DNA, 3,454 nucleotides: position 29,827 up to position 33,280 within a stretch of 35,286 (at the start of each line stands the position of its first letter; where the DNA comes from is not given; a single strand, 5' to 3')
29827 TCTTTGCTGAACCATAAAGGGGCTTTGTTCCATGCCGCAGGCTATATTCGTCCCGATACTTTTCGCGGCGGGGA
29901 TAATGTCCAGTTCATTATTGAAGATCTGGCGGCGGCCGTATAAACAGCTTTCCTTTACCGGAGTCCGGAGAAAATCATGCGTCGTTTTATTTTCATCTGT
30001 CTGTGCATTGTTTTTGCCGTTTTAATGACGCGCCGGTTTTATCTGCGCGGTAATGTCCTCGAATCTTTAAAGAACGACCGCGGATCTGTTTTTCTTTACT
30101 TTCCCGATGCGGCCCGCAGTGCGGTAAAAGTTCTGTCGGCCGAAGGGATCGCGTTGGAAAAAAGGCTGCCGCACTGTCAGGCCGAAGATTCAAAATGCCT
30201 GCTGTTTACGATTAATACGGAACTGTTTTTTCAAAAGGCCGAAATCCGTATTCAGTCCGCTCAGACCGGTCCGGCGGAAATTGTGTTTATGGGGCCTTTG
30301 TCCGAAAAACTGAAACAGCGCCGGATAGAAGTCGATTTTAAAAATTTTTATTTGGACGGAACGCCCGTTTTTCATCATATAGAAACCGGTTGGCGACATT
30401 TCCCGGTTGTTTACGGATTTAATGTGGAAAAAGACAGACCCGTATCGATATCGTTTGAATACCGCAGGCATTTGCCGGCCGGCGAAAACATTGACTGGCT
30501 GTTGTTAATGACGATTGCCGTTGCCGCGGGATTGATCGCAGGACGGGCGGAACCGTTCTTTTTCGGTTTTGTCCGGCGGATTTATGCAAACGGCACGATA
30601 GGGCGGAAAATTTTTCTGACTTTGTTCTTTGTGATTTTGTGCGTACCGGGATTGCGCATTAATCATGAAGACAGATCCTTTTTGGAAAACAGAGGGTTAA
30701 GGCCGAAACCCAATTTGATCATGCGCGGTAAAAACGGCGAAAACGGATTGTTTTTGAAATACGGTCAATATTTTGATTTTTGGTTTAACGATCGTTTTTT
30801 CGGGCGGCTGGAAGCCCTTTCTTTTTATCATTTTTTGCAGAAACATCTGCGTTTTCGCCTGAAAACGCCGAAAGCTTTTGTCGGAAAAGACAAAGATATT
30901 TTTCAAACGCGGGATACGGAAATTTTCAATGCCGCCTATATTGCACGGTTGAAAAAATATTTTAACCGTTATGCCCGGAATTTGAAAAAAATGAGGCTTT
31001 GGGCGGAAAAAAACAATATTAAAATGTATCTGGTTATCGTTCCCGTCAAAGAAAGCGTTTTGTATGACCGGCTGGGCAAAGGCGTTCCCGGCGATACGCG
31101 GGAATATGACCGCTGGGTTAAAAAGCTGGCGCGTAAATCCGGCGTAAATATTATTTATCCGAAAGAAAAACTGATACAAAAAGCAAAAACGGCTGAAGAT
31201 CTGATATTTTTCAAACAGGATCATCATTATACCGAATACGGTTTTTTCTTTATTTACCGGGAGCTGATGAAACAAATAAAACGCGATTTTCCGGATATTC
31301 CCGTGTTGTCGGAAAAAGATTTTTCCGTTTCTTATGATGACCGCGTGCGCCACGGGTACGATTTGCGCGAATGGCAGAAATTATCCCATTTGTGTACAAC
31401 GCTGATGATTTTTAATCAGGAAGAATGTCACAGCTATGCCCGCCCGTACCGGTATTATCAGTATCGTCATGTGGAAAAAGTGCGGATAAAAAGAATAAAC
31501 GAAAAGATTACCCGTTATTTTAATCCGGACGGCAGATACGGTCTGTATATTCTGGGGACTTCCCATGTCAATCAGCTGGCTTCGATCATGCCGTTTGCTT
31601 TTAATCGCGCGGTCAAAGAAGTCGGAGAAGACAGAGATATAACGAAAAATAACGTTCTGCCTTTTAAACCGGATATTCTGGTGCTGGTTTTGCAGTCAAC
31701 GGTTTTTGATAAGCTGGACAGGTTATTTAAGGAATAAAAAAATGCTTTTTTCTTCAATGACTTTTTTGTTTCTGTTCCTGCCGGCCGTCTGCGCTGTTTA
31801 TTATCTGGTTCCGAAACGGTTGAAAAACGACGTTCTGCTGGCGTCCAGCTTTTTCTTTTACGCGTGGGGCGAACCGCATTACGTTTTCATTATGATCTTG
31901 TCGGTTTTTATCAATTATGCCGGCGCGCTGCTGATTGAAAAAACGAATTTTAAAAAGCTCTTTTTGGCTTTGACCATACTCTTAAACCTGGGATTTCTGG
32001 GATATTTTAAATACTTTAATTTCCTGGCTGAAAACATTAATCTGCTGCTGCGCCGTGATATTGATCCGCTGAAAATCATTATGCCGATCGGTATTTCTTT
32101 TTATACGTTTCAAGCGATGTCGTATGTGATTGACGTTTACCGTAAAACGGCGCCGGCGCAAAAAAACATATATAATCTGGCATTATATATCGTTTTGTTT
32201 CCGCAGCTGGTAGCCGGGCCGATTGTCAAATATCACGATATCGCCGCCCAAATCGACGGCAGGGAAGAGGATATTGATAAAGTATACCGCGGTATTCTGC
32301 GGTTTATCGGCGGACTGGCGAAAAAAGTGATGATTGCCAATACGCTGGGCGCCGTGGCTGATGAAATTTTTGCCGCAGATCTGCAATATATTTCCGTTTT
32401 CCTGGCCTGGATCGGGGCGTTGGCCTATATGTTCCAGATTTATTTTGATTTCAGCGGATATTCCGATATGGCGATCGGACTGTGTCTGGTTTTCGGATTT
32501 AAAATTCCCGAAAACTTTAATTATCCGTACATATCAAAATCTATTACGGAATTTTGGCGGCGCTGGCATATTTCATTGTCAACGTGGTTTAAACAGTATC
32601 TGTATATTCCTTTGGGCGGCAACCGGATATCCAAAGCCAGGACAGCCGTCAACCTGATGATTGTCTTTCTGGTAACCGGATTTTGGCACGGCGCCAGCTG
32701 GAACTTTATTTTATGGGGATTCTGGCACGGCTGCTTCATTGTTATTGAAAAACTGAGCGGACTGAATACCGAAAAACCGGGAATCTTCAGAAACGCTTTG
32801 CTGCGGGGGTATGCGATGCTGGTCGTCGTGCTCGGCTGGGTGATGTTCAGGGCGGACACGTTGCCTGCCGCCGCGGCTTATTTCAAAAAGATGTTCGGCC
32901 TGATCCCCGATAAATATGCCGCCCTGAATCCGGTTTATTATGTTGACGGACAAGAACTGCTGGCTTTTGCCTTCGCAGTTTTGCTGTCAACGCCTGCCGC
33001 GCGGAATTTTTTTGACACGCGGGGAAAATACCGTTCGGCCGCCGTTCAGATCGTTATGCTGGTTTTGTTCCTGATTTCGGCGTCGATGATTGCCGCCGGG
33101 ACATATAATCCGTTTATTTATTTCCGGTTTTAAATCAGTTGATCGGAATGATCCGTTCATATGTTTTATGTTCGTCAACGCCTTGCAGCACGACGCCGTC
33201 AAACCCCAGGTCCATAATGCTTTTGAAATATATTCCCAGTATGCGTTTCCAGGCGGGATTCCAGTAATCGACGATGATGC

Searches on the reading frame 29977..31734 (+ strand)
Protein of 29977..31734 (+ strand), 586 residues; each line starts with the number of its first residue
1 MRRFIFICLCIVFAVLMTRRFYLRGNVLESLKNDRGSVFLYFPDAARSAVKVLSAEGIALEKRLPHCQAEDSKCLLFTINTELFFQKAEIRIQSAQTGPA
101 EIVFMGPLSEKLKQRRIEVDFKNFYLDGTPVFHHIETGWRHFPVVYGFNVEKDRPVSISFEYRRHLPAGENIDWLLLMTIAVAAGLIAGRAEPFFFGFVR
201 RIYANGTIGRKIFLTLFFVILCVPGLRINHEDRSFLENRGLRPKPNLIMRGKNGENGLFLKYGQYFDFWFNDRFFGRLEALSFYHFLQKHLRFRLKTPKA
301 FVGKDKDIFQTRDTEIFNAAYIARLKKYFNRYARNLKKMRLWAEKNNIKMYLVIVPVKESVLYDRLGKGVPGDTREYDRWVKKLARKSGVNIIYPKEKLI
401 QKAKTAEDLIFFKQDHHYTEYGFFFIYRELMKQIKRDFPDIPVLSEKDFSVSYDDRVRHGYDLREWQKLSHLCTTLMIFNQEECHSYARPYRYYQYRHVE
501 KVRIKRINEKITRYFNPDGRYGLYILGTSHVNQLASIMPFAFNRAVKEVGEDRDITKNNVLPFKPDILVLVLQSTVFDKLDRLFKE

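Call 15: search_protein_families(library=pfam, proteins=[window:29977-31734:+], max_evalue=0.001)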
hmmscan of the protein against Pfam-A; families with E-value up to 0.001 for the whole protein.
window:29977-31734:+ (586 aa): 1 family
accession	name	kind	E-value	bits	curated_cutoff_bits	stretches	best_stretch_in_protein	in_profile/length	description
PF16822.11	ALGX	-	1.8e-10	41.4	26.5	1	327-469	23-164/268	SGNH hydrolase-like domain, acetyltransferase AlgX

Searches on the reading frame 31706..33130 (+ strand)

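Call 15: search_protein_families(library=pfam, proteins=[window:31706-33130:+], max_evalue=0.001)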
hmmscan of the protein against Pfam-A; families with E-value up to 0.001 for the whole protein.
window:31706-33130:+ (475 aa): 2 families
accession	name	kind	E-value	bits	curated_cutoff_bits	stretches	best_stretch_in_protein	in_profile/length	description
PF03062.24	MBOAT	-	5.9e-37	128.1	27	1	154-361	80-307/337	MBOAT, membrane-bound O-acyltransferase family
PF13813.11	MBOAT_2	-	0.00016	22.3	25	1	268-330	2-66/85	Membrane bound O-acyl transferase family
